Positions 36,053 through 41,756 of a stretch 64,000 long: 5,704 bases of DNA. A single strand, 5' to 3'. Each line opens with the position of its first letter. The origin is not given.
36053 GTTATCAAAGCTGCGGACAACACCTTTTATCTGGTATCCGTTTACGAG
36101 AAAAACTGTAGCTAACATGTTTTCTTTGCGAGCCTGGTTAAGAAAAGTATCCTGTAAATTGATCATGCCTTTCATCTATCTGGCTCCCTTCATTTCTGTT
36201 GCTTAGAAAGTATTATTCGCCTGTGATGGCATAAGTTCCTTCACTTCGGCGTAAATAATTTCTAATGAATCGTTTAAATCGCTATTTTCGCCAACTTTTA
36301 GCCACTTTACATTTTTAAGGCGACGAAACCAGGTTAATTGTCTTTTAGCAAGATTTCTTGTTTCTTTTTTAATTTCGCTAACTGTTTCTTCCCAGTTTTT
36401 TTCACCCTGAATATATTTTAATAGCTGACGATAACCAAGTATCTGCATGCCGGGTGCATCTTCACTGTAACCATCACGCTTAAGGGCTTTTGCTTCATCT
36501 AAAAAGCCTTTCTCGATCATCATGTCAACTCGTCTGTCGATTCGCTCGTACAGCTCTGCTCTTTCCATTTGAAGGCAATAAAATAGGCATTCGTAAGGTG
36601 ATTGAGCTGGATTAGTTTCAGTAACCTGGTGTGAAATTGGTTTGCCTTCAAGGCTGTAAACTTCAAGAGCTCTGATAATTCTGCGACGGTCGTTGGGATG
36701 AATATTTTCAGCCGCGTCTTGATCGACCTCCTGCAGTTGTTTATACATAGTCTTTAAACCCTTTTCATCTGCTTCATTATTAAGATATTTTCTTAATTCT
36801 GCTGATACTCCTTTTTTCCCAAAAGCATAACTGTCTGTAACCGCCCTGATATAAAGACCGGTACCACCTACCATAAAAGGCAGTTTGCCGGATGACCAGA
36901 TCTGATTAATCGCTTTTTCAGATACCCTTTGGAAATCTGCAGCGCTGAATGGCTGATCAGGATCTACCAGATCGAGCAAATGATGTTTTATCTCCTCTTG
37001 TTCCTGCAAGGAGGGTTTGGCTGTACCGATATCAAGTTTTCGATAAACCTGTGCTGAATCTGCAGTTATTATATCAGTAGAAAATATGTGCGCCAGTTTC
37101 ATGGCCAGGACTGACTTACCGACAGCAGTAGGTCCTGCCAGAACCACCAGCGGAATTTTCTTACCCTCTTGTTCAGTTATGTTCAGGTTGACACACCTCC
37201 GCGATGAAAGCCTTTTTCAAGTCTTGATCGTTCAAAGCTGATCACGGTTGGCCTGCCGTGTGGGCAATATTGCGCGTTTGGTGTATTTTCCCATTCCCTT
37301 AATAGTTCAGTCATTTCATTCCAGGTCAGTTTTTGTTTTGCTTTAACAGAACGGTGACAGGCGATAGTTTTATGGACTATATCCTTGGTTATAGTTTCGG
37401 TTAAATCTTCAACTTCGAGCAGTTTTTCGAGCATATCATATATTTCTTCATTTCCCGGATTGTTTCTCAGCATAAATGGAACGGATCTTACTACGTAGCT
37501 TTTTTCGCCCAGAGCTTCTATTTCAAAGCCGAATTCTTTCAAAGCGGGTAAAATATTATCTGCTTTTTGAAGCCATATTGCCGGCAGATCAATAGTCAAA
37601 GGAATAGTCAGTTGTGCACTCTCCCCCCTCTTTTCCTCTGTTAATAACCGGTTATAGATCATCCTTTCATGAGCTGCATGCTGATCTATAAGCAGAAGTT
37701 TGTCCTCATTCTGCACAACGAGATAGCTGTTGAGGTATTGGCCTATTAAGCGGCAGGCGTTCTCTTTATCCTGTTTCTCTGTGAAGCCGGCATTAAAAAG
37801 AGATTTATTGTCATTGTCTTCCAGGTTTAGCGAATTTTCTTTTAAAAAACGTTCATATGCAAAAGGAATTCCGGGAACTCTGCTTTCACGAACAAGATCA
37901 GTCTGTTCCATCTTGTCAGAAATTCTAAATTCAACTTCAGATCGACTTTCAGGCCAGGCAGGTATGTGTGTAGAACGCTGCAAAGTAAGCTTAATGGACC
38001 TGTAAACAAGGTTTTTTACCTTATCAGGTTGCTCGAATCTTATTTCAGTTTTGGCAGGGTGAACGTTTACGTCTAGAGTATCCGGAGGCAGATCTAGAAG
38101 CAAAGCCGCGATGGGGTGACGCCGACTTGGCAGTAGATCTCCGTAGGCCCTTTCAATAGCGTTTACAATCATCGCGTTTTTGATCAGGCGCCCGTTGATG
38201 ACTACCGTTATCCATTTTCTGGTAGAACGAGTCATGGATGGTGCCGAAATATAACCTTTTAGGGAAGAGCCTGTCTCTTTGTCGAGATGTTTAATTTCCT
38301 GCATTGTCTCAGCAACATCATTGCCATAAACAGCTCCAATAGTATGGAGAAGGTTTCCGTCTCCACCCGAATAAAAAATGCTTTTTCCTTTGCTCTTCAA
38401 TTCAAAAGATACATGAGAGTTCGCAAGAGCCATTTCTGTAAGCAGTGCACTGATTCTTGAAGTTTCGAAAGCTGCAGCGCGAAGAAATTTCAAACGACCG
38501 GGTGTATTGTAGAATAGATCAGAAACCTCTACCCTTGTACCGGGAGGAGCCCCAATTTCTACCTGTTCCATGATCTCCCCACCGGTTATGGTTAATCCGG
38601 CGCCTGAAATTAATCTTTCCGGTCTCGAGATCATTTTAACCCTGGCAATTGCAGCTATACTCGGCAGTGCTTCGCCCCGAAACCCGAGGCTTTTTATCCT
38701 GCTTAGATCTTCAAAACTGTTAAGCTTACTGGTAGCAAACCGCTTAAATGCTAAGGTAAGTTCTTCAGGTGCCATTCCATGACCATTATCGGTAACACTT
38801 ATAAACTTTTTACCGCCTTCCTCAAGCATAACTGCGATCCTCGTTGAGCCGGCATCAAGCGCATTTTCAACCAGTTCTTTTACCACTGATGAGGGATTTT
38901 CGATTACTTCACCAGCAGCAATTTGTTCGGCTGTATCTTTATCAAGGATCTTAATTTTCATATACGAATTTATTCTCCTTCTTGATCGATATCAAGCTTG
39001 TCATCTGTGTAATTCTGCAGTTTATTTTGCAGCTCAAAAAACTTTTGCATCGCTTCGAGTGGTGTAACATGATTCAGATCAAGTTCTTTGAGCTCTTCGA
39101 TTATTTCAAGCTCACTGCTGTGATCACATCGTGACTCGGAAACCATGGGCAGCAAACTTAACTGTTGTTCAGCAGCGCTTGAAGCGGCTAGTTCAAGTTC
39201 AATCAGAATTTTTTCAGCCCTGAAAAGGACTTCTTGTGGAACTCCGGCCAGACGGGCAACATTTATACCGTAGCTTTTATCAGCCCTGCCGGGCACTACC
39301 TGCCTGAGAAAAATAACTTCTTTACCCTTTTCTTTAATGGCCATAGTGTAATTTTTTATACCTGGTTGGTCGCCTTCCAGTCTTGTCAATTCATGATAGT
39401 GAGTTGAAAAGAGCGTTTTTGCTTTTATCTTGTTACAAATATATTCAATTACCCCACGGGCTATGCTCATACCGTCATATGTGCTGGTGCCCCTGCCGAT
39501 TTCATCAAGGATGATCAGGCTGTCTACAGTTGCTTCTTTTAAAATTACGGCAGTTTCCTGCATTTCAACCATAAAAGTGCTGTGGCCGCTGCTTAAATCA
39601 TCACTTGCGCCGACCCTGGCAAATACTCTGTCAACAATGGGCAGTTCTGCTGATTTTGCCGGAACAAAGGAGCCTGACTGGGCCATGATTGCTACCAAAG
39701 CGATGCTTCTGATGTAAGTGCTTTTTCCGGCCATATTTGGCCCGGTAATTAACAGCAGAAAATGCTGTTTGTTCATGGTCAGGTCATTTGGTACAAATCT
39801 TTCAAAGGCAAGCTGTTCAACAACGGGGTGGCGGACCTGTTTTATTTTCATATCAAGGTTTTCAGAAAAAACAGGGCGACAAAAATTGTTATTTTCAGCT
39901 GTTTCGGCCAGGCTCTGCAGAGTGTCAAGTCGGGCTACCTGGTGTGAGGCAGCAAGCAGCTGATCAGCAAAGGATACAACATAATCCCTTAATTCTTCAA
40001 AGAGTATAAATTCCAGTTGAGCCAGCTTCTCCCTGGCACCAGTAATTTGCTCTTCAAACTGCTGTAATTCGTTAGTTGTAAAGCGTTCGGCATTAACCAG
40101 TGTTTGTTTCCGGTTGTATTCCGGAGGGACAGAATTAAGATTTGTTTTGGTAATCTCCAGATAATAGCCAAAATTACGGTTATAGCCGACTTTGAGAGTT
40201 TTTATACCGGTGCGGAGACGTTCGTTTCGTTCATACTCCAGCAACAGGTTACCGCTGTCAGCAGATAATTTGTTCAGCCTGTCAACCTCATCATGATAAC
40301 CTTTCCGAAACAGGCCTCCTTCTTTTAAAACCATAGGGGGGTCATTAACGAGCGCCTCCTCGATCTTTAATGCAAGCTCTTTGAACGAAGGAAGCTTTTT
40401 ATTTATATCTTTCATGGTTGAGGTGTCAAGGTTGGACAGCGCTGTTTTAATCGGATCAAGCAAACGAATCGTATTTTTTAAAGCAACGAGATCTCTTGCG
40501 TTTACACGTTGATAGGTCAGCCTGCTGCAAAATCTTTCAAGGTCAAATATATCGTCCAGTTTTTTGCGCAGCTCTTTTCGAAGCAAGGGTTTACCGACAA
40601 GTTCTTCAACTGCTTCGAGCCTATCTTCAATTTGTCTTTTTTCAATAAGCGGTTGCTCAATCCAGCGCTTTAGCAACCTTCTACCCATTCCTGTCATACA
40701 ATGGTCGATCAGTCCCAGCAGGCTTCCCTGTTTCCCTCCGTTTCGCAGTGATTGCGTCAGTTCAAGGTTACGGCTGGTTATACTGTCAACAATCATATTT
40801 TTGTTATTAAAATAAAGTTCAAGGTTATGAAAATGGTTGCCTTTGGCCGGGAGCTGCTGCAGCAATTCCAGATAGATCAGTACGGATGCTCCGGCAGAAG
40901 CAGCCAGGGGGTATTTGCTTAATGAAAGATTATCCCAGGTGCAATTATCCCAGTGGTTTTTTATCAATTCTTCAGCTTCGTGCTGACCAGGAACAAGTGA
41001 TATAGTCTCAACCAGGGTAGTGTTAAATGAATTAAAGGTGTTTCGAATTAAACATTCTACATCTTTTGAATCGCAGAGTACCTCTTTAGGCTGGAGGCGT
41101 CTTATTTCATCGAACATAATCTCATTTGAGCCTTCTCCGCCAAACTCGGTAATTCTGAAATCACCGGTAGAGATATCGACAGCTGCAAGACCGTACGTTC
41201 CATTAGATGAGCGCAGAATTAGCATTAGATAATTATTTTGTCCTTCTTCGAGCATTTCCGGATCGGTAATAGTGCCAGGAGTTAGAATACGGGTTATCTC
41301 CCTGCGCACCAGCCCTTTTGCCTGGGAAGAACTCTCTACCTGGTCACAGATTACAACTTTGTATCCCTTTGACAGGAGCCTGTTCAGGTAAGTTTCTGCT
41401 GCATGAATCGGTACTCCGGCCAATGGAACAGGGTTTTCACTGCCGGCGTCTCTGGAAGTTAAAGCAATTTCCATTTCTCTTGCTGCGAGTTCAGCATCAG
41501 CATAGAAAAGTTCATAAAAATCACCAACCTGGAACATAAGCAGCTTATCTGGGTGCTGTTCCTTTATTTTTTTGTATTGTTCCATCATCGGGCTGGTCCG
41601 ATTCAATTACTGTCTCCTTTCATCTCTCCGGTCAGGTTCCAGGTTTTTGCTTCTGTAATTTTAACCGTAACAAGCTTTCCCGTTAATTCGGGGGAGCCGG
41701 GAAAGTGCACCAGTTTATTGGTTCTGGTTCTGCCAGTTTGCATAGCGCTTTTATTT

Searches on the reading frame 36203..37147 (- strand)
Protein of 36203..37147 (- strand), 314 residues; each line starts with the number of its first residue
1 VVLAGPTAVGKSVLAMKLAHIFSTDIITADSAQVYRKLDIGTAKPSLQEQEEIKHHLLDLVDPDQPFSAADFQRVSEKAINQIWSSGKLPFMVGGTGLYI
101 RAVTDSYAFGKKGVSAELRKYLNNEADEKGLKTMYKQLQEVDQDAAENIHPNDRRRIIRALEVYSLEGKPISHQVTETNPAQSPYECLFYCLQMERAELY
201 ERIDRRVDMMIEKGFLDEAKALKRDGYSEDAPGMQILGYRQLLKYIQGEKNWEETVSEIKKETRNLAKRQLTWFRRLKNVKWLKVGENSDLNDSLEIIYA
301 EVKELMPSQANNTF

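Call 8: search_protein_families(library=ncbifam, proteins=[window:36203-37147:-], max_evalue=0.00001)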
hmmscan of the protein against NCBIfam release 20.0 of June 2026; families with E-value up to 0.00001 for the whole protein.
window:36203-37147:- (314 aa): 1 family
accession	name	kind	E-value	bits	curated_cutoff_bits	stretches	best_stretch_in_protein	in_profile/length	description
TIGR00174.1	miaA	equivalog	1.5e-92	309.9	148.65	1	2-285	3-285/288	tRNA (adenosine(37)-N6)-dimethylallyltransferase MiaA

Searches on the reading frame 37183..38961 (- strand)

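Call 8: search_protein_families(library=ncbifam, proteins=[window:37183-38961:-], max_evalue=0.00001)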
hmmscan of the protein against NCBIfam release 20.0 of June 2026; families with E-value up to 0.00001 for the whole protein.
window:37183-38961:- (592 aa): 9 families
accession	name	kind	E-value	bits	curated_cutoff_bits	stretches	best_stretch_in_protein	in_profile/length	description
TIGR00585.2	mutl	equivalog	2.8e-155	518.4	180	2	3-352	1-347/555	DNA mismatch repair endonuclease MutL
NF000950.0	PRK00095.1-3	equivalog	9.1e-149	496.8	756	2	2-374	3-372/641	DNA mismatch repair endonuclease MutL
NF000953.0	PRK00095.2-4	equivalog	1.8e-142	476.4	693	1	1-587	1-610/611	DNA mismatch repair endonuclease MutL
NF000949.0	PRK00095.1-2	equivalog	5.5e-136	455.1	750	2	1-332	5-330/634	DNA mismatch repair endonuclease MutL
NF000952.0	PRK00095.2-2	subfamily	8.6e-135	450.6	840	2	1-387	1-378/623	DNA mismatch repair endonuclease MutL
NF000948.0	PRK00095.1-1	equivalog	2.9e-103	346.9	701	2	1-341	1-343/625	DNA mismatch repair endonuclease MutL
NF000951.0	PRK00095.2-1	equivalog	2.8e-101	339.9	391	1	2-587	4-549/559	DNA mismatch repair endonuclease MutL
NF000954.0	PRK00095.2-5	equivalog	5.1e-77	259.6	937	1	2-536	6-548/588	DNA mismatch repair endonuclease MutL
NF050001.1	restrict_BbrUII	equivalog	6.5e-07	28.3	550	1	22-75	20-71/659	BbrUII/HgiDII family restriction enzyme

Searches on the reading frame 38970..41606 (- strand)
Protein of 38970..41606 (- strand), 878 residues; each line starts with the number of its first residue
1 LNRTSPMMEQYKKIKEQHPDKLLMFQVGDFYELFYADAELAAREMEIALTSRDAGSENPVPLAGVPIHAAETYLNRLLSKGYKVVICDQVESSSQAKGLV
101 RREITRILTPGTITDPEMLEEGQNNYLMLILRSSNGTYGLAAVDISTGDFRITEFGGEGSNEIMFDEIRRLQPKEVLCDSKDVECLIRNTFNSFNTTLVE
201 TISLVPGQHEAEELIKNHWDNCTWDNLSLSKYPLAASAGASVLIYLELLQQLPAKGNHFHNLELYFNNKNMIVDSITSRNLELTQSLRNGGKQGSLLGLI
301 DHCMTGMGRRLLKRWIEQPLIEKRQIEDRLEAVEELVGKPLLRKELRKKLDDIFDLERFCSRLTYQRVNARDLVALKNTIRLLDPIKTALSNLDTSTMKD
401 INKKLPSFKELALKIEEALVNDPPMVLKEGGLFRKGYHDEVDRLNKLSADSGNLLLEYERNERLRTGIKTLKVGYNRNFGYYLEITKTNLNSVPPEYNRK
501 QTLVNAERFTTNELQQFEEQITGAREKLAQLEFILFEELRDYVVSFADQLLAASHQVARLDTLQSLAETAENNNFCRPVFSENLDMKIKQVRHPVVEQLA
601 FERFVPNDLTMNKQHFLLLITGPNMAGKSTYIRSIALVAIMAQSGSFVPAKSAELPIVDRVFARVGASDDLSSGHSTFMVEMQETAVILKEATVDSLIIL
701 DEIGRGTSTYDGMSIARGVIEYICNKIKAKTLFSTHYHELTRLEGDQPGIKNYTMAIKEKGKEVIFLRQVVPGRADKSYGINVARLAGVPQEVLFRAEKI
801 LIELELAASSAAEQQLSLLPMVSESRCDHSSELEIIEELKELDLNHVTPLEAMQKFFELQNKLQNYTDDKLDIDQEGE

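Call 8: search_protein_families(library=ncbifam, proteins=[window:38970-41606:-], max_evalue=0.00001)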
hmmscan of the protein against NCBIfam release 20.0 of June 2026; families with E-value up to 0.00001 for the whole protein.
window:38970-41606:- (878 aa): 4 families
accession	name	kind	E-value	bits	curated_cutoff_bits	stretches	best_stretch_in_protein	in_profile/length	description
NF003810.1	PRK05399.1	equivalog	2.1e-300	999.1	480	1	5-805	2-793/793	DNA mismatch repair protein MutS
TIGR01070.1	mutS1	equivalog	2.8e-290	965.4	641.7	1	5-860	2-839/840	DNA mismatch repair protein MutS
TIGR01069.2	mutS2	equivalog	1.9e-56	191.9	400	1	518-807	232-517/790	endonuclease MutS2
NF052383.1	ATPase_KamC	equivalog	1.4e-54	185.8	300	1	303-744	12-434/508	lysine 5,6-aminomutase reactivase ATPase KamC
